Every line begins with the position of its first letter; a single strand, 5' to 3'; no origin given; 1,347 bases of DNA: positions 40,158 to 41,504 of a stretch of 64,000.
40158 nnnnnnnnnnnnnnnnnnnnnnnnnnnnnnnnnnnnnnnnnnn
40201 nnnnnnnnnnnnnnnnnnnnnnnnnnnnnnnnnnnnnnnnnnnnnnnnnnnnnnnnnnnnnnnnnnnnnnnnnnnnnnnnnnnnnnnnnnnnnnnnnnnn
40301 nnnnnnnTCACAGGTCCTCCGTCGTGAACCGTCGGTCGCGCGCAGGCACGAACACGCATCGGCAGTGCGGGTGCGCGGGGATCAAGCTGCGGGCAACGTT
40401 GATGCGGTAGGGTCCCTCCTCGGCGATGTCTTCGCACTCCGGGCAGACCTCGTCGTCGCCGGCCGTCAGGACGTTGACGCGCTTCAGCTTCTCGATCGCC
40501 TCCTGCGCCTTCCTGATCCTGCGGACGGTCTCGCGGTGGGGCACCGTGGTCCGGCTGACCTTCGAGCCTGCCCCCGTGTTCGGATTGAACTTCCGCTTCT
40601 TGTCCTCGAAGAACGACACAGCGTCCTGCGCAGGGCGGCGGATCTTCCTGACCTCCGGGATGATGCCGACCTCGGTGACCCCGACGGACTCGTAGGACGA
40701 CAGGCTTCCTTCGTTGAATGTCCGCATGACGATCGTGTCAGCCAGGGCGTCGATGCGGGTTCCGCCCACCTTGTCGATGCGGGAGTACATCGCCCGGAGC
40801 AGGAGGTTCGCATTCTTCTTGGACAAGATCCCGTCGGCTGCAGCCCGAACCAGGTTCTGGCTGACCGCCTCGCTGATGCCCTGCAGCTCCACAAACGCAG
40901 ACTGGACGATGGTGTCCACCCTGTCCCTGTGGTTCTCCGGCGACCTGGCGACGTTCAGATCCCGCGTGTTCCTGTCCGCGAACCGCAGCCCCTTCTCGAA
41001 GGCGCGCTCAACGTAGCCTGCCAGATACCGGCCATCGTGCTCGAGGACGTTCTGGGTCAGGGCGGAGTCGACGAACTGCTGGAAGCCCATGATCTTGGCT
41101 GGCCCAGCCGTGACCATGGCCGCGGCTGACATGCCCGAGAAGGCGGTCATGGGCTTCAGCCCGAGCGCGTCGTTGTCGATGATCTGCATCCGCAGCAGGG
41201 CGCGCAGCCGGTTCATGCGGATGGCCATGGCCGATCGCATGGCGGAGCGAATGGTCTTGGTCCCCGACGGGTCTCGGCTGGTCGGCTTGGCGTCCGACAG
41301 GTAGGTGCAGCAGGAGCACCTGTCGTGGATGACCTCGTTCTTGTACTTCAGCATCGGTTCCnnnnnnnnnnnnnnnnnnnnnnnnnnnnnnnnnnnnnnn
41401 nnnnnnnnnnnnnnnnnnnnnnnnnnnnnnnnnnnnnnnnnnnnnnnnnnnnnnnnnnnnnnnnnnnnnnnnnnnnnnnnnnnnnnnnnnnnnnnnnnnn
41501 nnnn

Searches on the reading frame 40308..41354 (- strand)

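Call 22: search_protein_families(library=phrogs, proteins=[window:40308-41354:-], max_evalue=0.001)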
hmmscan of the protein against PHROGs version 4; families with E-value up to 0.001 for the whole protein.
window:40308-41354:- (348 aa): 6 families
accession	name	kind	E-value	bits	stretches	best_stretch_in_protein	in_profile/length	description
phrog_758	-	head and packaging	4.5e-15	56.8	1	25-226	24-235/326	head morphogenesis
phrog_4728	-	head and packaging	5.3e-08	33.1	1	262-339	219-300/591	head morphogenesis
phrog_6577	-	unknown function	3e-06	26.8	0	265-339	154-230/1066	-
phrog_32135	-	unknown function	4.6e-06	27.6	1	281-340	117-174/219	-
phrog_1657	-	head and packaging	1.8e-05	25.2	1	273-340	230-300/337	head morphogenesis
phrog_8089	-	head and packaging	0.00033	21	1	299-338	220-266/268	head morphogenesis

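Call 34: search_protein_families(library=pfam, proteins=[window:40308-41354:-], max_evalue=0.01)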
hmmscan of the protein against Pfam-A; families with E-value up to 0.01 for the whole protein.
window:40308-41354:- (348 aa): 0 families
